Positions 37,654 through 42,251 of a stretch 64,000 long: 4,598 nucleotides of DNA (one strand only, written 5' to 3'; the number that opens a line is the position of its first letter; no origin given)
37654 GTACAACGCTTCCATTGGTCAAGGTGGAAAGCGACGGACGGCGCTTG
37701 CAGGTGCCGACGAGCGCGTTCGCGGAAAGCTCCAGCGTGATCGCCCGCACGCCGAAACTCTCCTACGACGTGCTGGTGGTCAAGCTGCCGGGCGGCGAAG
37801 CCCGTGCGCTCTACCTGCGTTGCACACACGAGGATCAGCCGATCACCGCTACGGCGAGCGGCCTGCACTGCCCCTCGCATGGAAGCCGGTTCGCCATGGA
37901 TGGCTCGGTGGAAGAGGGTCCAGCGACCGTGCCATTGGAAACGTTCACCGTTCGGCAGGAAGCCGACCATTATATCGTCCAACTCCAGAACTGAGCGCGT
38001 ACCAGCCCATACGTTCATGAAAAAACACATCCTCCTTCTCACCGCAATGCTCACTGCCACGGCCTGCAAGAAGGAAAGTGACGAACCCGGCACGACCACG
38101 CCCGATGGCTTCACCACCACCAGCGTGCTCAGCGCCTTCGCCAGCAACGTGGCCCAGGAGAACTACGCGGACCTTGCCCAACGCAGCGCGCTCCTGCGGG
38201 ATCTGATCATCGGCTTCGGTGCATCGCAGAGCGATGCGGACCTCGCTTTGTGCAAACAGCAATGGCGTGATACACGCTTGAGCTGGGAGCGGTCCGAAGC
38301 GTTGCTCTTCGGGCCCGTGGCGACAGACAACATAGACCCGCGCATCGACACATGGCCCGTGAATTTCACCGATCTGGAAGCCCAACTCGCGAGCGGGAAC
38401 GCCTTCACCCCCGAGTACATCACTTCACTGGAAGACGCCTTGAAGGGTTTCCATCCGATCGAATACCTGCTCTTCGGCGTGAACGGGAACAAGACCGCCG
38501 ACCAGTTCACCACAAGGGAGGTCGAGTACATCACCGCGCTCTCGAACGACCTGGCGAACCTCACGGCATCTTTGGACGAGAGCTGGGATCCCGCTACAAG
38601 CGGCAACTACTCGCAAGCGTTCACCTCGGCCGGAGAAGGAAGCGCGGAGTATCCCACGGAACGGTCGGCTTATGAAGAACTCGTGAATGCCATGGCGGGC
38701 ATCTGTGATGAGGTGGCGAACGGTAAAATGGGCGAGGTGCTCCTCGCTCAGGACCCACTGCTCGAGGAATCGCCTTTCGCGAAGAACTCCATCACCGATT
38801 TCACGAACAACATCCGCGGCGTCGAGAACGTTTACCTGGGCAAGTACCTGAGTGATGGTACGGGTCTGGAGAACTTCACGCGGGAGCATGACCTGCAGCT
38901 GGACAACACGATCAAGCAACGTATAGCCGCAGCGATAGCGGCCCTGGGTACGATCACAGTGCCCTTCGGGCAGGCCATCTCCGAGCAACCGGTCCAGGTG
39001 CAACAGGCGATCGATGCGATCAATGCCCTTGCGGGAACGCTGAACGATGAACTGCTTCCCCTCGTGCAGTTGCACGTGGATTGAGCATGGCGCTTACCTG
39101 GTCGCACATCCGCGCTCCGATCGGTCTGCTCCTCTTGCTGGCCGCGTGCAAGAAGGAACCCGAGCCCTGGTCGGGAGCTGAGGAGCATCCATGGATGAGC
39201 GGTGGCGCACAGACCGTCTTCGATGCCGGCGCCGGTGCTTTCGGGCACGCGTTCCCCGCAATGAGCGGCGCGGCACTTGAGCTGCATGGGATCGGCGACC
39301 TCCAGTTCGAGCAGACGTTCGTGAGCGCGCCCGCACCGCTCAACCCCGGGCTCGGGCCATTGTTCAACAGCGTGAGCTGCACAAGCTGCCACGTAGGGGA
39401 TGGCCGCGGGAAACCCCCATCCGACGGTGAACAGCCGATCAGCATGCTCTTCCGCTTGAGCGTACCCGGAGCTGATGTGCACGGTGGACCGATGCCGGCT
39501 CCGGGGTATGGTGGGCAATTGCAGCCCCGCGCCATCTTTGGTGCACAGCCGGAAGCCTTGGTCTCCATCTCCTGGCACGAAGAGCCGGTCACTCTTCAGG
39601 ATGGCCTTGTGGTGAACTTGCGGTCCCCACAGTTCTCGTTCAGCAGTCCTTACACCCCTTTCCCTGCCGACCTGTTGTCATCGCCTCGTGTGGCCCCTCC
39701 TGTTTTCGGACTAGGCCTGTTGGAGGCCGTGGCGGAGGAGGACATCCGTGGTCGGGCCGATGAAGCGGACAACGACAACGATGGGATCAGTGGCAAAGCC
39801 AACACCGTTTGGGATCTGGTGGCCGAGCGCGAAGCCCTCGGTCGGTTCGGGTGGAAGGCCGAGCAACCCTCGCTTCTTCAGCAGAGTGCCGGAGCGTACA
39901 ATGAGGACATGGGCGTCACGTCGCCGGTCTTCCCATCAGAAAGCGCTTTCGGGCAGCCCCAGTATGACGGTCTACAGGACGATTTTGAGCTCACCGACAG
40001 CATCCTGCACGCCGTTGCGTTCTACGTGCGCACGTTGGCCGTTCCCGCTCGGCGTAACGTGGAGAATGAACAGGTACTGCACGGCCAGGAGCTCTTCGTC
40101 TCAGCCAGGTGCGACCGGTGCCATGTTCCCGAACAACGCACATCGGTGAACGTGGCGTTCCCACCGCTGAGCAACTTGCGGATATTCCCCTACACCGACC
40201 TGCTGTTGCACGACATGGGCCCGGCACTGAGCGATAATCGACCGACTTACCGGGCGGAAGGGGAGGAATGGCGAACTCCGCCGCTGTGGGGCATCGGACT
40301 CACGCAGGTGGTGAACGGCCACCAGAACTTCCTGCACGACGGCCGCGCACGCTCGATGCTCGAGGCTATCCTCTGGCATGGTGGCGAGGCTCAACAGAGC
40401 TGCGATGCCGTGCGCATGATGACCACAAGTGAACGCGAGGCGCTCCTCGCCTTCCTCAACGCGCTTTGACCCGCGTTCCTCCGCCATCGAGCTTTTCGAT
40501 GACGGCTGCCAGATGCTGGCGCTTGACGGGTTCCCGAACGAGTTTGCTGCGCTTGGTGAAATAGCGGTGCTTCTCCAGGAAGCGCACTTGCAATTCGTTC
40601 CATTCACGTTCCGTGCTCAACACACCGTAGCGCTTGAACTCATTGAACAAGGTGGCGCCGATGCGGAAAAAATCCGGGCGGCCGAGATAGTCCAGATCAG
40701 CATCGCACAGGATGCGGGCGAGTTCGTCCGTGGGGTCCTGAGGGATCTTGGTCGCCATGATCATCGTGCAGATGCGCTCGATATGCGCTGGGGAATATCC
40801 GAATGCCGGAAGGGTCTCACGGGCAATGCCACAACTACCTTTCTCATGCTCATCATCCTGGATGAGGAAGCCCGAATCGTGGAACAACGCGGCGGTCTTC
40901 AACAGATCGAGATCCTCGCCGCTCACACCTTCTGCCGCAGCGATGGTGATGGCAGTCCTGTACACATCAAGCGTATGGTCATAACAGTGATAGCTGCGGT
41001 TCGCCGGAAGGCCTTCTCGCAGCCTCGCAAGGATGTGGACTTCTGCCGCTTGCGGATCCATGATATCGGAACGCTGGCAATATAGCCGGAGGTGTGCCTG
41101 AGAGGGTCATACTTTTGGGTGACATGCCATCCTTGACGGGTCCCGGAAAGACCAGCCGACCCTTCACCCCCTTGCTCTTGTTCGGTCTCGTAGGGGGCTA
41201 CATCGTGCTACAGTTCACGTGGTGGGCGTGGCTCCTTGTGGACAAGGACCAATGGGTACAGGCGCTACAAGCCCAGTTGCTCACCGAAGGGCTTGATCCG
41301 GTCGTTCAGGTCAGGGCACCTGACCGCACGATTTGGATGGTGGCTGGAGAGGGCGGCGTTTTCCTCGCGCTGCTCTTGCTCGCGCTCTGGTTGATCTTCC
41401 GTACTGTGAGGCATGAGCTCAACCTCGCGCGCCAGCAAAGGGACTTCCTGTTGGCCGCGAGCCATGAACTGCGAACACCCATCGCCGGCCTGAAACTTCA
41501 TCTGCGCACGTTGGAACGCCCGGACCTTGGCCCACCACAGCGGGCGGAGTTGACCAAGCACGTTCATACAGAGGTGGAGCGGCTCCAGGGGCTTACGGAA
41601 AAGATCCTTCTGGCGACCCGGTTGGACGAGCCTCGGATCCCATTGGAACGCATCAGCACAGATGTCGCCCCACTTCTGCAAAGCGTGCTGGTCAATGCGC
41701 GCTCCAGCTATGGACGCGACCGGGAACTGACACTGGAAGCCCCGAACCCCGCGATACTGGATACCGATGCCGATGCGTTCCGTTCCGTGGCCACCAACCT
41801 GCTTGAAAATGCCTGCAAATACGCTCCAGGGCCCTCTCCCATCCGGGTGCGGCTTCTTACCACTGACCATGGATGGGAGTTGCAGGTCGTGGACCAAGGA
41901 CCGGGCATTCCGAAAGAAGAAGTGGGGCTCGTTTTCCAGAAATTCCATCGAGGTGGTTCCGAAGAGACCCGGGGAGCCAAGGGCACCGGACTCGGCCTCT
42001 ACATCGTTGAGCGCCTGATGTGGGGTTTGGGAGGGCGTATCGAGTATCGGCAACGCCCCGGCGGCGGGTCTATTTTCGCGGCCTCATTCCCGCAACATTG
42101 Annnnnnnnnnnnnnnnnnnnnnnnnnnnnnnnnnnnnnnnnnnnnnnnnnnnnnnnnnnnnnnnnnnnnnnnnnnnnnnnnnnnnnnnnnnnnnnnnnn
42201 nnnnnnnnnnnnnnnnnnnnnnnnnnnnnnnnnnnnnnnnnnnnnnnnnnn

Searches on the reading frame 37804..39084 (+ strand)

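Call 25: search_protein_families(library=pfam, proteins=[window:37804-39084:+], max_evalue=0.001)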
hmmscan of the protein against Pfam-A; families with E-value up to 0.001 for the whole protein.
window:37804-39084:+ (426 aa): 1 family
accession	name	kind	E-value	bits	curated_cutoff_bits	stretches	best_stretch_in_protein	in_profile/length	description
PF09375.15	Peptidase_M75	-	6.3e-64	216.7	23.5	1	117-411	1-283/288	Imelysin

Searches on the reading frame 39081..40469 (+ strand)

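Call 25: search_protein_families(library=pfam, proteins=[window:39081-40469:+], max_evalue=0.001)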
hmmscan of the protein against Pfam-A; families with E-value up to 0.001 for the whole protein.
window:39081-40469:+ (462 aa): 2 families
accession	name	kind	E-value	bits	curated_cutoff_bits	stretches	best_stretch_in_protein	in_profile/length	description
PF06537.16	DHOR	-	8.8e-99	331.7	22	1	39-462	6-499/499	Di-haem oxidoreductase, putative peroxidase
PF00034.26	Cytochrom_C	-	8.7e-06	27.4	21.3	0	334-399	3-27/90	Cytochrome c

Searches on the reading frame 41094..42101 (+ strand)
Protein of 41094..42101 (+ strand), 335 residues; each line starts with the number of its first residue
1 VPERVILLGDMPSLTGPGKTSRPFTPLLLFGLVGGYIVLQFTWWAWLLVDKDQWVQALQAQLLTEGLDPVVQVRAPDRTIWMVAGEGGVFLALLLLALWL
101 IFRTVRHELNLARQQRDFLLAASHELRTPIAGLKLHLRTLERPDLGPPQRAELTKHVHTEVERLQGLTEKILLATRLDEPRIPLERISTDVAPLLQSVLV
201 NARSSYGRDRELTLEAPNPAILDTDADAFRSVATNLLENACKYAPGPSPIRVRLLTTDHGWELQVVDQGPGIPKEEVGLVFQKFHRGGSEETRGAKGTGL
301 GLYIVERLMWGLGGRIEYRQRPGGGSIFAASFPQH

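Call 25: search_protein_families(library=pfam, proteins=[window:41094-42101:+], max_evalue=0.001)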
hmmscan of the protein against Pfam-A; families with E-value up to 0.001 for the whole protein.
window:41094-42101:+ (335 aa): 3 families
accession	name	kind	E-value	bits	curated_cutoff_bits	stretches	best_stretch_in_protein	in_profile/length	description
PF02518.31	HATPase_c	-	5.8e-25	88.3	26.4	1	225-334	2-109/111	Histidine kinase-, DNA gyrase B-, and HSP90-like ATPase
PF00512.31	HisKA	-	3.7e-12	46.5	26.9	1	114-179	1-65/66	His Kinase A (phospho-acceptor) domain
PF13581.12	HATPase_c_2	-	4.8e-07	30.3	27.4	1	233-325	40-121/127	Histidine kinase-like ATPase domain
